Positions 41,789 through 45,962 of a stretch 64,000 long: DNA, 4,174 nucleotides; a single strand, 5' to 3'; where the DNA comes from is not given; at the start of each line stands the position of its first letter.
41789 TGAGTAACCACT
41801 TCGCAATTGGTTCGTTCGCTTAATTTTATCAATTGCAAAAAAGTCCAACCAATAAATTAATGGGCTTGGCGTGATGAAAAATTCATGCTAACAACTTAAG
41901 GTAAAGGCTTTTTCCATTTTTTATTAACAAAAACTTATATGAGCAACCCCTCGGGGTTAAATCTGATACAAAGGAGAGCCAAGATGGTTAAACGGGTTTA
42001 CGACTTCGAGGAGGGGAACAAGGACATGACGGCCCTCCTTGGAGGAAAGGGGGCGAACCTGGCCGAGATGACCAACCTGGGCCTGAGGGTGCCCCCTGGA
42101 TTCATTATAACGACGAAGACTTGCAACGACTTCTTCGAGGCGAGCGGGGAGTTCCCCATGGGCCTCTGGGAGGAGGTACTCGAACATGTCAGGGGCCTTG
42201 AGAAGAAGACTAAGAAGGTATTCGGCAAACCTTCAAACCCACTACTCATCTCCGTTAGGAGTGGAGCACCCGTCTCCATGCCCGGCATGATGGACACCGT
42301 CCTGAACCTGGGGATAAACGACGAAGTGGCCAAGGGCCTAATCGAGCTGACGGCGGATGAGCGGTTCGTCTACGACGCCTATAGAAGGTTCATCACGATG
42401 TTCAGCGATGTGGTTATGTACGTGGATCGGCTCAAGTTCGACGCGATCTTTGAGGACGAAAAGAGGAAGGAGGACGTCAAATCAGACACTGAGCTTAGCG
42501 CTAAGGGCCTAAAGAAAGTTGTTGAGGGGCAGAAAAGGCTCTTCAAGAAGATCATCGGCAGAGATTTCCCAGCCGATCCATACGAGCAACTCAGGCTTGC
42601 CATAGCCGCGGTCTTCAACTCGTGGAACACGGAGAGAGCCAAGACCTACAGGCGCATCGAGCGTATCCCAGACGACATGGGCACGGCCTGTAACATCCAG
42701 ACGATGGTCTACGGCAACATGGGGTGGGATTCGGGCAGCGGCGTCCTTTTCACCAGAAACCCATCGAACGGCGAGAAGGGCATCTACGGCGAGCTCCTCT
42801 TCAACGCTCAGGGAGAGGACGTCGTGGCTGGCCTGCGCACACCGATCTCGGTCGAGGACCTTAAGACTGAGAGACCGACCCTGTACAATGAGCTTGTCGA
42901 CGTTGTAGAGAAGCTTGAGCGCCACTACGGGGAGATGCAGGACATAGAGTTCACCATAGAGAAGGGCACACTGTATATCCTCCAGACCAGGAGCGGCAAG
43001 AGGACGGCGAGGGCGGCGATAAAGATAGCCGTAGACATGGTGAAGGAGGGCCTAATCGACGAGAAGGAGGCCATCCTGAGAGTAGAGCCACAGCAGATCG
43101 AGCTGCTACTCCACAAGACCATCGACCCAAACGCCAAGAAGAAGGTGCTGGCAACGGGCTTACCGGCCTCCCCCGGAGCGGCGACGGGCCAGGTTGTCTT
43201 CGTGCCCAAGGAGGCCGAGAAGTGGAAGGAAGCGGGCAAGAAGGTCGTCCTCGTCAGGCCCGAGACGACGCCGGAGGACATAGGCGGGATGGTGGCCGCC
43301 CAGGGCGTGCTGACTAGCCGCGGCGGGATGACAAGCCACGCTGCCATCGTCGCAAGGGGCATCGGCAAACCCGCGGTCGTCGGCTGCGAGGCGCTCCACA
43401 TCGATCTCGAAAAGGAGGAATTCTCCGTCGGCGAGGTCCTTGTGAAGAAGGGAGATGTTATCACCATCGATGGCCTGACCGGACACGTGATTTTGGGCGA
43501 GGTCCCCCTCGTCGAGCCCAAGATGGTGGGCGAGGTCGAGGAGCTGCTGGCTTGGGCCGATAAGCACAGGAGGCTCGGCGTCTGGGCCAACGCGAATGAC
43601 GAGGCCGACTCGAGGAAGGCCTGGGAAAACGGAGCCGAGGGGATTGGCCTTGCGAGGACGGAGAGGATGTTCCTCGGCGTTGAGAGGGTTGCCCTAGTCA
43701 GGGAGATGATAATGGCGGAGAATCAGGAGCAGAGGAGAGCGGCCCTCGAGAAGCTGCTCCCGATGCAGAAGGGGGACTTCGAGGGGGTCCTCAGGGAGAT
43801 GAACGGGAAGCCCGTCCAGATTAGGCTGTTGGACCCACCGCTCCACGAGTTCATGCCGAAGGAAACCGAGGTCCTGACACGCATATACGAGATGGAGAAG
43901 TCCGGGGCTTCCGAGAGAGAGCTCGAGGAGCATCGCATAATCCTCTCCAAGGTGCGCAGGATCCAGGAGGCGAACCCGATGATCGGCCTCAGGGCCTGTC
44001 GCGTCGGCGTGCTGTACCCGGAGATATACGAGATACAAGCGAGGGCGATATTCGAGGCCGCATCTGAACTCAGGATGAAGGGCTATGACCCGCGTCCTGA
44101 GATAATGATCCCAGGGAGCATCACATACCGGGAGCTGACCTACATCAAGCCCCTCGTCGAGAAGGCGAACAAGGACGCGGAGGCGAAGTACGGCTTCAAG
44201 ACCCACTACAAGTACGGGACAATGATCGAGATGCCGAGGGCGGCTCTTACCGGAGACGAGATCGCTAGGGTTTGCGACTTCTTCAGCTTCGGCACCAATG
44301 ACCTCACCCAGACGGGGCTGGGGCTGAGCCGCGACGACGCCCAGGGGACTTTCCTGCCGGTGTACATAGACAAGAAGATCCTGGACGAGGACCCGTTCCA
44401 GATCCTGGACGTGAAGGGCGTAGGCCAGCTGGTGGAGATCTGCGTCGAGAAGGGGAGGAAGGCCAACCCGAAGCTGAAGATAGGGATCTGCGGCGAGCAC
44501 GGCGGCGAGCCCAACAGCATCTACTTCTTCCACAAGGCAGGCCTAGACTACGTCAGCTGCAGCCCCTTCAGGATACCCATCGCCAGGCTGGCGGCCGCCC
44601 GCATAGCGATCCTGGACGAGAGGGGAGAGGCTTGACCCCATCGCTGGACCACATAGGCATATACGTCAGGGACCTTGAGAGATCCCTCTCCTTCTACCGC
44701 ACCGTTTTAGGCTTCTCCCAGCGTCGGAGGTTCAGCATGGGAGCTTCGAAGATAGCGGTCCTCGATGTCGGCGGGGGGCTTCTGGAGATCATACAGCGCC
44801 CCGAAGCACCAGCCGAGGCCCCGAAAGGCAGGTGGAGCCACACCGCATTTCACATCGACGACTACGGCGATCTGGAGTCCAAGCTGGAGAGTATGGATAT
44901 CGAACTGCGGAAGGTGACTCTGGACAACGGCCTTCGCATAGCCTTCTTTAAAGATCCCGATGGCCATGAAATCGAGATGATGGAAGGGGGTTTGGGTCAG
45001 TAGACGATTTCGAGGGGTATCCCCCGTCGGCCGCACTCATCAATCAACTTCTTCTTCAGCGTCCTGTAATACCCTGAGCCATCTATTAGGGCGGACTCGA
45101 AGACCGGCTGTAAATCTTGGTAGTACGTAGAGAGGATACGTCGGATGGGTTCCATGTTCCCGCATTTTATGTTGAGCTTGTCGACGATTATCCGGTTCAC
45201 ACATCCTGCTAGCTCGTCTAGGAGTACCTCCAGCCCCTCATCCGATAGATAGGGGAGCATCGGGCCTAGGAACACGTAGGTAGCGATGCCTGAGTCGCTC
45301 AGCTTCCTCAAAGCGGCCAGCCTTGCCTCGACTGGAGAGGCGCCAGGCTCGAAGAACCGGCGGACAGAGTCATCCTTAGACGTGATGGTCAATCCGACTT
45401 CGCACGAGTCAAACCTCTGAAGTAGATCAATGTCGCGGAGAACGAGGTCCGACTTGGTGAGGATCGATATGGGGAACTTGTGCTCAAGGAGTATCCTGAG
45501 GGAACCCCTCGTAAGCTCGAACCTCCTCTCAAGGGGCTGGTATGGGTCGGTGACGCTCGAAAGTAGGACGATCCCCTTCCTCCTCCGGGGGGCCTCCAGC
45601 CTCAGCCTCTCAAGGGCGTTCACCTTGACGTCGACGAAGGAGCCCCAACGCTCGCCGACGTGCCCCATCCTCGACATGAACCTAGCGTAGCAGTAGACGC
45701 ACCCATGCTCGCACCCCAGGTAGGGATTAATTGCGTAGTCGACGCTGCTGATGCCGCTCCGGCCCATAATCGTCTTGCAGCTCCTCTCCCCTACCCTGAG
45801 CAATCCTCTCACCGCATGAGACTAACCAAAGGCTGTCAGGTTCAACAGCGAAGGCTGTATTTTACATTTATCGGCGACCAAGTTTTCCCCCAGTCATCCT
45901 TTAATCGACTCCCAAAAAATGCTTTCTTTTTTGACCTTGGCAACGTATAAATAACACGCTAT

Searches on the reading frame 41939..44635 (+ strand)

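Call 36: search_protein_families(library=ncbifam, proteins=[window:41939-44635:+], max_evalue=0.000001)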
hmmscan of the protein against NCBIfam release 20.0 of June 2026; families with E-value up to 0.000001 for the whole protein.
window:41939-44635:+ (898 aa): 22 families
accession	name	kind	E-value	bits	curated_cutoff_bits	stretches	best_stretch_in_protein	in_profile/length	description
TIGR01828.1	pyru_phos_dikin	equivalog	0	1296.3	843.45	1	18-891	2-865/865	pyruvate, phosphate dikinase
NF004531.0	PRK05878.1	equivalog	3.5e-159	530.8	456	1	15-553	7-492/534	pyruvate, phosphate dikinase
NF005057.0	PRK06464.1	equivalog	2.5e-69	234.2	598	2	317-878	297-777/798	phosphoenolpyruvate synthase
TIGR01418.1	PEP_synth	equivalog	3.1e-63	214.3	739.75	1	317-876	291-769/784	pyruvate, water dikinase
TIGR01417.1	PTS_I_fam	equivalog_domain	4.5e-37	127.7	341.7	2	676-890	348-540/565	phosphoenolpyruvate--protein phosphotransferase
NF008382.0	PRK11177.1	equivalog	9.5e-30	103.7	824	2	676-880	349-531/575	phosphoenolpyruvate-protein phosphotransferase PtsI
NF004878.0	PRK06241.1-3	subfamily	4.1e-28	98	945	2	19-73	4-58/891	phosphoenolpyruvate synthase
NF008283.0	PRK11061.1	equivalog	2.1e-24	85.8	583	2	675-804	513-637/748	phosphoenolpyruvate--protein phosphotransferase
NF004881.0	PRK06241.2-2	equivalog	5e-24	84.6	883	1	406-490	790-872/898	phosphoenolpyruvate synthase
NF041857.1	RIF_Ptrans_rph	equivalog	9.2e-21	73.9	999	0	406-485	764-841/864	rifamycin-inactivating phosphotransferase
NF052632.1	undecylprod_RedH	equivalog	1e-20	73.4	1350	0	23-70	6-53/880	undecylprodigiosin ligase RedH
NF004877.0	PRK06241.1-2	subfamily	6.7e-20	71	866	0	18-72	3-58/869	phosphoenolpyruvate synthase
NF052631.1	prodigiosin_PigC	equivalog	9.2e-19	66.8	1300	1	399-519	773-881/883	prodigiosin ligase PigC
NF004879.0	PRK06241.1-4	equivalog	7.4e-17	60.7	976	0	406-485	768-845/868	phosphoenolpyruvate synthase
NF004880.0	PRK06241.2-1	equivalog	1.3e-16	59.7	972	0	221-352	141-279/837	phosphoenolpyruvate synthase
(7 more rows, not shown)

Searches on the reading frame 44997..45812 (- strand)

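Call 36: search_protein_families(library=ncbifam, proteins=[window:44997-45812:-], max_evalue=0.000001)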
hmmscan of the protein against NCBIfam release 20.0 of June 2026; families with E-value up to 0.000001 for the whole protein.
window:44997-45812:- (271 aa): 4 families
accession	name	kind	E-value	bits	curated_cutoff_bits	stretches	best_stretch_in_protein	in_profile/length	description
NF033668.1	rSAM_PA0069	hypoth_equivalog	8.1e-48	163.2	360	1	23-201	56-241/348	PA0069 family radical SAM protein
TIGR04470.1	rSAM_mob_pairB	equivalog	4.1e-46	157.6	410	1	11-267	5-256/285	radical SAM mobile pair protein B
NF038135.1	rSAM_Rv2578c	equivalog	1.9e-37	129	430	1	23-257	59-304/317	Rv2578c family radical SAM protein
NF038136.1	rSAM_Rv_intein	exception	6.3e-32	111.2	700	1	58-256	354-560/574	intein-containing Rv2578c family radical SAM protein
